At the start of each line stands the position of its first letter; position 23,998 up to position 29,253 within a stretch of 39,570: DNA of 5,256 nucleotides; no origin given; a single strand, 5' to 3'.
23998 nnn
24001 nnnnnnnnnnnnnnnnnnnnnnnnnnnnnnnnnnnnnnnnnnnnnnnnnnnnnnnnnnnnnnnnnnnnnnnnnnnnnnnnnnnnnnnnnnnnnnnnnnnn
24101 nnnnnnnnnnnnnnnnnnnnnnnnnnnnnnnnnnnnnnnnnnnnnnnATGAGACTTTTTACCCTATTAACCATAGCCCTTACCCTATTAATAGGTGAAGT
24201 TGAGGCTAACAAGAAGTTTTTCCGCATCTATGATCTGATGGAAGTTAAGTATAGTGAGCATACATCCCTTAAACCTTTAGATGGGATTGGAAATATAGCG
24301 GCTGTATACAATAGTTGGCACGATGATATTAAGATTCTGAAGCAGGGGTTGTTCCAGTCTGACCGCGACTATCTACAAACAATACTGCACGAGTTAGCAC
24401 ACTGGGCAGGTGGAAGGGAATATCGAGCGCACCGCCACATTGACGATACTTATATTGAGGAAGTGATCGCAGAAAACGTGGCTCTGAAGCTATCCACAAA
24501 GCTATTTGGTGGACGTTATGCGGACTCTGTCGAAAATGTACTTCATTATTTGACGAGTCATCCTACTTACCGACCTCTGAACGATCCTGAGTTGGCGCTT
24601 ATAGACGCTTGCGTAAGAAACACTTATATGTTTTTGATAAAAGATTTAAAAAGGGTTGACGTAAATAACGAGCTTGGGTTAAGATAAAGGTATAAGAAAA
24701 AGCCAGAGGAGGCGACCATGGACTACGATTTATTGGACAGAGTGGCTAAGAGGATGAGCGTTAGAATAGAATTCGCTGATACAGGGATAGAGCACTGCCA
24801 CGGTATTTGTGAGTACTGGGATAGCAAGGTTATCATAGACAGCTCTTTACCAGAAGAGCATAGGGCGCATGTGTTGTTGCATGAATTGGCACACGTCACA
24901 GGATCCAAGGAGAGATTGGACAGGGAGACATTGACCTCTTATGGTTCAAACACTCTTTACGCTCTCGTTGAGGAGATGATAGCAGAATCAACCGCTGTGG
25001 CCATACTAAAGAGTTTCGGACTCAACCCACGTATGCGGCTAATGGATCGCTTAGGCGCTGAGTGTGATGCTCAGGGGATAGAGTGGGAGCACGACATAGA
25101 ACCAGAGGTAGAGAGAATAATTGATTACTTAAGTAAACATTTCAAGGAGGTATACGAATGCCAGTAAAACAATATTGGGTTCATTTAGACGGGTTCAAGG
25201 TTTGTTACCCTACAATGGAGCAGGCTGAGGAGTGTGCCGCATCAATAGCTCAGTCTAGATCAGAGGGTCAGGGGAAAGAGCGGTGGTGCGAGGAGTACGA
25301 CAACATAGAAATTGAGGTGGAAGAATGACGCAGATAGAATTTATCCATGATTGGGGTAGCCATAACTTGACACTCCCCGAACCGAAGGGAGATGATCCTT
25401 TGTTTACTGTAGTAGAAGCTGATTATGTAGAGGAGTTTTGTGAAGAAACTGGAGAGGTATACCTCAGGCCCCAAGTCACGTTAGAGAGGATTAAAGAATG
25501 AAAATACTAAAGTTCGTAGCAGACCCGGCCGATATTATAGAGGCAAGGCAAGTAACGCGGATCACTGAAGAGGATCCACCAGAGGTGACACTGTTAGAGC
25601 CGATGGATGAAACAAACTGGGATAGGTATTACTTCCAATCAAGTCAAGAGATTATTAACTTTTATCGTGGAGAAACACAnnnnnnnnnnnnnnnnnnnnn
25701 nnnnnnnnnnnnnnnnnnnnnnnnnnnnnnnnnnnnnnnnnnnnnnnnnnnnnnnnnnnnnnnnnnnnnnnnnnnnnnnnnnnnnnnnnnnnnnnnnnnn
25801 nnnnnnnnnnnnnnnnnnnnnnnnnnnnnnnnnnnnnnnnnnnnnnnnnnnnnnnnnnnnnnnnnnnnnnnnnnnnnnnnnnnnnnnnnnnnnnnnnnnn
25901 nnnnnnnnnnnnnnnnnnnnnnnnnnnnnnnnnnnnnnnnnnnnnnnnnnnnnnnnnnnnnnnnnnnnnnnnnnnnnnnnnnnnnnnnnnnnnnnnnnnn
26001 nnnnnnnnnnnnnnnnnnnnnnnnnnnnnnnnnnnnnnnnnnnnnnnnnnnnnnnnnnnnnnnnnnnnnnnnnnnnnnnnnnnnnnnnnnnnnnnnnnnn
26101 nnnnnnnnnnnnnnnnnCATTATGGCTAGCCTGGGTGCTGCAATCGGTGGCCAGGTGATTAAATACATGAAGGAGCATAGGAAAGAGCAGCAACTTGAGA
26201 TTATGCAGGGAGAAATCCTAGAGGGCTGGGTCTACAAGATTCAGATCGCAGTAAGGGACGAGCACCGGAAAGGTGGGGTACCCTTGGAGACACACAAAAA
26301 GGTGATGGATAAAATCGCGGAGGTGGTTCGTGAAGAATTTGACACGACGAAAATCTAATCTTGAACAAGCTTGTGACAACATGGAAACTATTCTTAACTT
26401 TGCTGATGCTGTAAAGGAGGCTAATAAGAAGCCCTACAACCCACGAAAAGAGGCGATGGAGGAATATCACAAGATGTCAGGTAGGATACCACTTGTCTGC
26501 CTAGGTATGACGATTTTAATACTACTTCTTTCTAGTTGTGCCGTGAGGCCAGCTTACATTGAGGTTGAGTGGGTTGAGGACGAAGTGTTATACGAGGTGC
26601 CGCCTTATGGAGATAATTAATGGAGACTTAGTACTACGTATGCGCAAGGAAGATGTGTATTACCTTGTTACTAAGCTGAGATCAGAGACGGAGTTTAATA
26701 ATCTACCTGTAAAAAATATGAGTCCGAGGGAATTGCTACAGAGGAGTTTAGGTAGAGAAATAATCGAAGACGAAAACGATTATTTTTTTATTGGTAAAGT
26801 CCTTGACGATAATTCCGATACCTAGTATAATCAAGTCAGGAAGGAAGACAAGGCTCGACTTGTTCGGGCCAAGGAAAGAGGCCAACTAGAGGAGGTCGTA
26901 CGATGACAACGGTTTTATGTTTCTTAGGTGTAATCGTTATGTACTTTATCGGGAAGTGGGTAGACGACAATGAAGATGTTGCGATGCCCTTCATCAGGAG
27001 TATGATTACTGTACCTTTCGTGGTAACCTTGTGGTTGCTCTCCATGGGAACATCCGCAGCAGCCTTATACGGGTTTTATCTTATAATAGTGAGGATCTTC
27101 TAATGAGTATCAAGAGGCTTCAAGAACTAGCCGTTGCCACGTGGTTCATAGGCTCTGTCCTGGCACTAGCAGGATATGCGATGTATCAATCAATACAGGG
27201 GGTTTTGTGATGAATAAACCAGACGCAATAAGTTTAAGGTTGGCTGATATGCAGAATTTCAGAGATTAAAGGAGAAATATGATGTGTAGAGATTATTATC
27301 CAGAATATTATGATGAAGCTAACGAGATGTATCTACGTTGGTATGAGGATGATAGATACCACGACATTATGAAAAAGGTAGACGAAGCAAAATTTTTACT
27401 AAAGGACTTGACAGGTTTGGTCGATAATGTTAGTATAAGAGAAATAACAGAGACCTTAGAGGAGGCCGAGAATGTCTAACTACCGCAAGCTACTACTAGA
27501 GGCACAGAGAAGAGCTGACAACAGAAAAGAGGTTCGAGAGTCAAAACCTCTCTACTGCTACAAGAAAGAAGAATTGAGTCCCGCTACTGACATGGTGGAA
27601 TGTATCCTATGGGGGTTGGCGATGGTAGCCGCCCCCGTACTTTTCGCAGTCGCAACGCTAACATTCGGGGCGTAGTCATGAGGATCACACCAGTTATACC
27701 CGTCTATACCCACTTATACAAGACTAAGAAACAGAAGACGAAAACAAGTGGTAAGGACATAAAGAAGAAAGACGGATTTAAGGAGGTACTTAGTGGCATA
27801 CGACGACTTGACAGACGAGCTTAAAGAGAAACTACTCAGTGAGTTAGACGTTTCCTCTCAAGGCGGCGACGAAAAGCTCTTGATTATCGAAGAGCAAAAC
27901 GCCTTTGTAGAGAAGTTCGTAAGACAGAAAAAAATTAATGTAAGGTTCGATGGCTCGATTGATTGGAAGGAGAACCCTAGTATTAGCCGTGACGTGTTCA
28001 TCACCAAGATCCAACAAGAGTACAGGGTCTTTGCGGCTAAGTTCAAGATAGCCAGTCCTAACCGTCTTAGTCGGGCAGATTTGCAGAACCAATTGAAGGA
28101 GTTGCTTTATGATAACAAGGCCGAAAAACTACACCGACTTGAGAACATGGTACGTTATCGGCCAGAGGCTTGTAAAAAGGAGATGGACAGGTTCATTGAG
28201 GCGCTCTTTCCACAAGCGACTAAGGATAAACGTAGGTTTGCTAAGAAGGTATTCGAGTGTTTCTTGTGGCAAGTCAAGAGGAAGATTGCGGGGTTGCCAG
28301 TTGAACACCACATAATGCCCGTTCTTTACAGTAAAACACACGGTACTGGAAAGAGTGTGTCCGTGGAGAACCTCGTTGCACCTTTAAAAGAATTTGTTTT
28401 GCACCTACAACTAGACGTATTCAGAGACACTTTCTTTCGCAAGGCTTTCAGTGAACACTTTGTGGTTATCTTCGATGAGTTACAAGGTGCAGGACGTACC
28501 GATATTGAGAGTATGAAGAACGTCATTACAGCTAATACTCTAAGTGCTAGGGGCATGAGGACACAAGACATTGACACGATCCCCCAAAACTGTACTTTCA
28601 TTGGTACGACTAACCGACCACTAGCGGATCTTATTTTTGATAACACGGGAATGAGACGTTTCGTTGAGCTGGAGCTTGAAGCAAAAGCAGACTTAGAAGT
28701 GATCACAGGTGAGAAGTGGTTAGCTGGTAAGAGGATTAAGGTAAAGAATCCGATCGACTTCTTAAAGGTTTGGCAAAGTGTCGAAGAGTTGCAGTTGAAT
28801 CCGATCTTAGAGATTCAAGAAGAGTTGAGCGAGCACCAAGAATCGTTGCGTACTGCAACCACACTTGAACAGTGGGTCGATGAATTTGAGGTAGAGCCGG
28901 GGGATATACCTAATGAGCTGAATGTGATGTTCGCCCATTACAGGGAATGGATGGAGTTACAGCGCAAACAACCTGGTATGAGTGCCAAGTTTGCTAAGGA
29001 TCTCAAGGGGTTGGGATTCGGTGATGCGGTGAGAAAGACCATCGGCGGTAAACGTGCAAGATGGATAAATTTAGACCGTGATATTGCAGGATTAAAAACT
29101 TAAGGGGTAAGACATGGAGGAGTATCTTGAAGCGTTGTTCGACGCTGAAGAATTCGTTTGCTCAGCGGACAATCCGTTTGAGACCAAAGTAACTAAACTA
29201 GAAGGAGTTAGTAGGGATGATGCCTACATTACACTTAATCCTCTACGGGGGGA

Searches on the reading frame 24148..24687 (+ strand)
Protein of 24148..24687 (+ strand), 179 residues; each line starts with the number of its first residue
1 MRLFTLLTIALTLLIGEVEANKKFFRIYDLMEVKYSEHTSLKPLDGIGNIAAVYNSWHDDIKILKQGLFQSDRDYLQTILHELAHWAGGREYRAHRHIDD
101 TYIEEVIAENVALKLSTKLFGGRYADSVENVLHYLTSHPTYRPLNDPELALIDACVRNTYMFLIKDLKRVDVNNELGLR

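Call 57: search_protein_families(library=pfam, proteins=[window:24148-24687:+], max_evalue=0.01)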
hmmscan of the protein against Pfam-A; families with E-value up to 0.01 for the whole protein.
window:24148-24687:+ (179 aa): 1 family
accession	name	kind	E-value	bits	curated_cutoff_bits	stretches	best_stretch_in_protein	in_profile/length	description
PF18818.7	MPTase-PolyVal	-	2.3e-08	34.6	27.5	1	49-115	18-89/126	Zincin-like metallopeptidase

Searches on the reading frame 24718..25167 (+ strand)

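Call 57: search_protein_families(library=pfam, proteins=[window:24718-25167:+], max_evalue=0.01)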
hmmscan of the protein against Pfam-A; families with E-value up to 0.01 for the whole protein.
window:24718-25167:+ (149 aa): 3 families
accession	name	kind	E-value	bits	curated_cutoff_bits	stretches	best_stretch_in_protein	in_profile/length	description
PF18818.7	MPTase-PolyVal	-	1.3e-09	38.6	27.5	1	50-107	45-100/126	Zincin-like metallopeptidase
PF20573.4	DUF6782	-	2.2e-06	27.5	27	1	4-80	46-121/241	Putative metallopeptidase family (DUF6782)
PF06114.19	Peptidase_M78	-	0.0019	18.5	22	1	11-68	2-61/123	IrrE N-terminal-like domain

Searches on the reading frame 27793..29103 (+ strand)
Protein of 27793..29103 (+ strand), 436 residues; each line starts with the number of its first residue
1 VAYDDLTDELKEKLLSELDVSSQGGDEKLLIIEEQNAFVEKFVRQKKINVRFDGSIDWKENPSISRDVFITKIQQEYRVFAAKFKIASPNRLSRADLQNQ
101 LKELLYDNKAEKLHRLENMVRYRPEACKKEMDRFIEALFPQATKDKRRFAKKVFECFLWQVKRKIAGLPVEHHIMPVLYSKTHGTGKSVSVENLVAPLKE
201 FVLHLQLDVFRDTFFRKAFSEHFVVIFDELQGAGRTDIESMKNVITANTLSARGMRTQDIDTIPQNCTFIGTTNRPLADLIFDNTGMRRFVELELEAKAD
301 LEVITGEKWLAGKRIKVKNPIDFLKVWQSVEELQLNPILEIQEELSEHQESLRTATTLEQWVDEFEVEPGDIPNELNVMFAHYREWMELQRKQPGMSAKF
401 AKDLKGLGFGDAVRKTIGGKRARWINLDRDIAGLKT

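Call 6: search_protein_families(library=pfam, proteins=[window:27793-29103:+], max_evalue=0.01)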
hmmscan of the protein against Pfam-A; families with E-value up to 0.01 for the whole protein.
window:27793-29103:+ (436 aa): 2 families
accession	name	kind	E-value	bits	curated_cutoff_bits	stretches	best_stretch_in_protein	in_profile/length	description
PF05272.17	VapE-like_dom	-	2.2e-16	60.4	25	1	135-303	12-176/217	Virulence-associated protein E-like domain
PF19263.5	DUF5906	-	3.3e-11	44.3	27.6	1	178-289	1-114/114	Family of unknown function (DUF5906)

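Call 7: search_protein_families(library=phrogs, proteins=[window:27793-29103:+], max_evalue=0.001)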
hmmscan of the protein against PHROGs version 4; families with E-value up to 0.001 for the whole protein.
window:27793-29103:+ (436 aa): 8 families
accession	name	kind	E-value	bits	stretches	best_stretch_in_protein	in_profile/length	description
phrog_1156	-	DNA, RNA and nucleotide metabolism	5.8e-11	42.6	1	107-426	501-822/855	DNA primase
phrog_1313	-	DNA, RNA and nucleotide metabolism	9.3e-11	42.3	1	145-302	267-418/568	DNA helicase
phrog_16593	-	DNA, RNA and nucleotide metabolism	4.7e-09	36.2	1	95-299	486-682/823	DNA primase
phrog_256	-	DNA, RNA and nucleotide metabolism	1.1e-08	35.1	1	159-363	508-698/798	DNA helicase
phrog_168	-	DNA, RNA and nucleotide metabolism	4e-06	27.7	1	162-278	30-142/314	clamp loader of DNA polymerase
phrog_15962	-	DNA, RNA and nucleotide metabolism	6.8e-06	25.6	1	219-305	598-682/835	DNA primase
phrog_24712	-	unknown function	9.6e-05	21.4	1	180-284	478-586/801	-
phrog_6088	-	DNA, RNA and nucleotide metabolism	0.00029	20.4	0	176-279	509-617/772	DNA primase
